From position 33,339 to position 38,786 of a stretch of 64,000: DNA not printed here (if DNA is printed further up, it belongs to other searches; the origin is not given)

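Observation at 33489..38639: Architecture of the 1716-aa protein: a single clamp-loader/RarA-clade AAA+ module at residues ~1285-1420, preceded by ~1280 aa of unassigned sequence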

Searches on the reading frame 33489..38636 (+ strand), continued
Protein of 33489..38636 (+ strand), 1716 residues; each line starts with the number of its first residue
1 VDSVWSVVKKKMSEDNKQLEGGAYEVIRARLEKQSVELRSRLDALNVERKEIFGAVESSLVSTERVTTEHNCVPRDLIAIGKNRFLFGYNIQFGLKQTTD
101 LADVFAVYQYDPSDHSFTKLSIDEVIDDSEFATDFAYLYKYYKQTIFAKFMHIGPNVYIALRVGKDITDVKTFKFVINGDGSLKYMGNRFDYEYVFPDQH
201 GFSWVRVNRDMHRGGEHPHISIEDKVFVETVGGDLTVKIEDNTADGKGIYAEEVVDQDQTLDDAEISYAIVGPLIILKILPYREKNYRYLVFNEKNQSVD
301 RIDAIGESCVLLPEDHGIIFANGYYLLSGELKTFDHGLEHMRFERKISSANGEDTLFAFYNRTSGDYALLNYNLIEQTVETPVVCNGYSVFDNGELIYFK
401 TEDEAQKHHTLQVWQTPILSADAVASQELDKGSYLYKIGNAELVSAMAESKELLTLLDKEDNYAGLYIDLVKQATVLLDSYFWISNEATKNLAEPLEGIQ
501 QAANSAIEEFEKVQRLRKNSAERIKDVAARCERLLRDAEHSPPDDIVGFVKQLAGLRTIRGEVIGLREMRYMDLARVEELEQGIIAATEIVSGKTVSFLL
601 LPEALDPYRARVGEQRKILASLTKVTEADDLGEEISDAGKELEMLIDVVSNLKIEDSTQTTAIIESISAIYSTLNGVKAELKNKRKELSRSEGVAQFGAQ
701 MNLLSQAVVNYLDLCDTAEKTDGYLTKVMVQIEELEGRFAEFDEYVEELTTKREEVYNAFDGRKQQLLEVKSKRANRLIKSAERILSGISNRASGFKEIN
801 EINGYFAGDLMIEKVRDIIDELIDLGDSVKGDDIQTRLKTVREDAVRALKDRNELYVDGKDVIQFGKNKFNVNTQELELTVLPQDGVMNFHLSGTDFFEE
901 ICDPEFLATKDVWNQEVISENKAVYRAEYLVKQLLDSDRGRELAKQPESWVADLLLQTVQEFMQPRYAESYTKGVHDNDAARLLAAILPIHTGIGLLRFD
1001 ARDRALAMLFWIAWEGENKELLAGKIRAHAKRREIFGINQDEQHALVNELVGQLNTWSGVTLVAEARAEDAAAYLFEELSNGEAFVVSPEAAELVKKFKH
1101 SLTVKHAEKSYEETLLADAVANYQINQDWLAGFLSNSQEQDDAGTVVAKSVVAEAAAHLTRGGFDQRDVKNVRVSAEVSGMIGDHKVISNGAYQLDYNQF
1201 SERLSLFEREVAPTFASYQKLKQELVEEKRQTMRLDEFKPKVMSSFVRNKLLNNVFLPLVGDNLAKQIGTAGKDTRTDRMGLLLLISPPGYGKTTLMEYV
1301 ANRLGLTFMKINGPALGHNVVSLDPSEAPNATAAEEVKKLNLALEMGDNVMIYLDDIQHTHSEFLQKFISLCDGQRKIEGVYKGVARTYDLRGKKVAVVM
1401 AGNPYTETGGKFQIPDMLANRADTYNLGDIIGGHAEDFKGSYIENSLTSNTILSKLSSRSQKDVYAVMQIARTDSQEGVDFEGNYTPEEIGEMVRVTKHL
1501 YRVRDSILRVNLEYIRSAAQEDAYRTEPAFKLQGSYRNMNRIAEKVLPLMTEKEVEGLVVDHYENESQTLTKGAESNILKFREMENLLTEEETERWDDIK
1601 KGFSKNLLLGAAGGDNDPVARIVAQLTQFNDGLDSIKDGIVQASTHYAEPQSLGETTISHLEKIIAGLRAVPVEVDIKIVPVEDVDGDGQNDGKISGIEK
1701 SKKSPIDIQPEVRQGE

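Call 11: search_solved_structures(query=window:33489-38636:+, max_evalue=0.1, show_alignments=3)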
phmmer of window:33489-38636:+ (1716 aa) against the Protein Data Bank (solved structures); distinct sequences matched with E-value up to 0.1: 90 (the best 60 are shown).
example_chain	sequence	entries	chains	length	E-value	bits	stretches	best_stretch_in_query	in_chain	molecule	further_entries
7wub_D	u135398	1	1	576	5.9e-06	27.2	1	1281-1370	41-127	Transitional endoplasmic reticulum ATPase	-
7wub_C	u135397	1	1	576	5.9e-06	27.2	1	1281-1370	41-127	Transitional endoplasmic reticulum ATPase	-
6mck_A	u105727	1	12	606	6.8e-06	27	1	1281-1370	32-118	Transitional endoplasmic reticulum ATPase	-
7lmy_A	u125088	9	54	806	8.6e-06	26.6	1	1281-1370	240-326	Transitional endoplasmic reticulum ATPase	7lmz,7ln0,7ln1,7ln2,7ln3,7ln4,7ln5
7rlb_A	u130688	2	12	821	9e-06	26.6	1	1281-1370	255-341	Transitional endoplasmic reticulum ATPase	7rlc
5vc7_A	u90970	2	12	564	1e-05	26.4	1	1281-1376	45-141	VCP-like ATPase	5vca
7rlj_A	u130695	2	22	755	1.2e-05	26.2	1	1281-1370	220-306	Transitional endoplasmic reticulum ATPase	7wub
8yka_A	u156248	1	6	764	1.2e-05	26.2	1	1281-1370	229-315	Transitional endoplasmic reticulum ATPase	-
5c18_A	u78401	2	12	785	1.3e-05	26.1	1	1281-1370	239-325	Transitional endoplasmic reticulum ATPase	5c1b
7y4w_A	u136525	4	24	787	1.3e-05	26.1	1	1281-1370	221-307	Transitional endoplasmic reticulum ATPase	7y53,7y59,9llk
7rl9_A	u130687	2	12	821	1.3e-05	26.1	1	1281-1370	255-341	Transitional endoplasmic reticulum ATPase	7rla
7mdm_B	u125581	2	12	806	1.4e-05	26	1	1281-1370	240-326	Transitional endoplasmic reticulum ATPase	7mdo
7rlf_A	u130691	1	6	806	1.4e-05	26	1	1281-1370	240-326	Transitional endoplasmic reticulum ATPase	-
10qq_A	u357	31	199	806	1.4e-05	26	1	1281-1370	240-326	Transitional endoplasmic reticulum ATPase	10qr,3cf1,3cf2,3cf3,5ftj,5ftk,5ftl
7bp8_A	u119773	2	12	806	1.4e-05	26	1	1281-1370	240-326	Transitional endoplasmic reticulum ATPase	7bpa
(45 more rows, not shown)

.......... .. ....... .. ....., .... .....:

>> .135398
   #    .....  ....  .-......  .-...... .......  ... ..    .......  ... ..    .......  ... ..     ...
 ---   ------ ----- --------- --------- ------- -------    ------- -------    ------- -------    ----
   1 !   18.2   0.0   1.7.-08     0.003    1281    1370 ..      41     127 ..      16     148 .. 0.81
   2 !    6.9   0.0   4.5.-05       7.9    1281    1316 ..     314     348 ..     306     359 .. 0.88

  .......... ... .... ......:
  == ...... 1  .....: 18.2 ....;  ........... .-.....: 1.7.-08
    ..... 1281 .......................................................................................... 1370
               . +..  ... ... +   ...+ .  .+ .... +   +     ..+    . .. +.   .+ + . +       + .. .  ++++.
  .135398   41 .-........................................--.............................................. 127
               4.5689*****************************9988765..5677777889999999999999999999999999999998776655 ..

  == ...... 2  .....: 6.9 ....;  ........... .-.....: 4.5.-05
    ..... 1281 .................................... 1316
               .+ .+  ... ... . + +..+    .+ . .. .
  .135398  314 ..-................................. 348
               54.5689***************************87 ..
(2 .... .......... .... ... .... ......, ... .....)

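Call 20: find_related_loci(query=window:33522-38636:+, collection=viral_contigs, flank=5000)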
Query window:33522-38636:+ (1705 aa) in viral_contigs; peptide patterns used: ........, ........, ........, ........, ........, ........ (x = any residue, [..] = any of these).
1 stretches matched a pattern, but none encodes a relative of the query by tblastn (E <= 1e-3).
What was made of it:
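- No relatives were found in viral contigs (call 20).
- Tried and rejected: Viral contigs: no relatives (call 20).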

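Call 25: find_encoding_contigs(protein=P0097, flank=8000, max_places=2)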
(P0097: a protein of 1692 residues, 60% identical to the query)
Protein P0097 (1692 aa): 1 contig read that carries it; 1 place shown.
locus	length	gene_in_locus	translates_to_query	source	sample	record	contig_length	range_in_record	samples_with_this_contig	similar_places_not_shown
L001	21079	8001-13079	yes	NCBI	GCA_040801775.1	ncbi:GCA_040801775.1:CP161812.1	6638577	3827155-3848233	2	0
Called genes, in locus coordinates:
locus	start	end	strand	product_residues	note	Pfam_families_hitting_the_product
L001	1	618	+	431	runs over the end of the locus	PF01408:GFO_IDH_MocA, PF22725:GFO_IDH_MocA_C3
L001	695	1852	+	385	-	PF03781:FGE-sulfatase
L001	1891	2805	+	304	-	-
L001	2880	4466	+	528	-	PF12704:MacB_PCD, PF02687:FtsX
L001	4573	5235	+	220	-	-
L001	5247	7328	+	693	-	-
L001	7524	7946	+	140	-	PF13366:PDDEXK_3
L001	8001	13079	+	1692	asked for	PF12458:DUF3686, PF25472:DUF7902, PF13401:AAA_22 (faint), PF00004:AAA (weak)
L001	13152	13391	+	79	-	PF02604:PhdYeFM_antitox (weak)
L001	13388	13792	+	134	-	PF01850:PIN (weak)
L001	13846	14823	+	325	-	PF04909:Amidohydro_2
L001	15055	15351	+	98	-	-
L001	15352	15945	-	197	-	-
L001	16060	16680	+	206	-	PF00081:Sod_Fe_N, PF02777:Sod_Fe_C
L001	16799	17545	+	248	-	PF00196:GerE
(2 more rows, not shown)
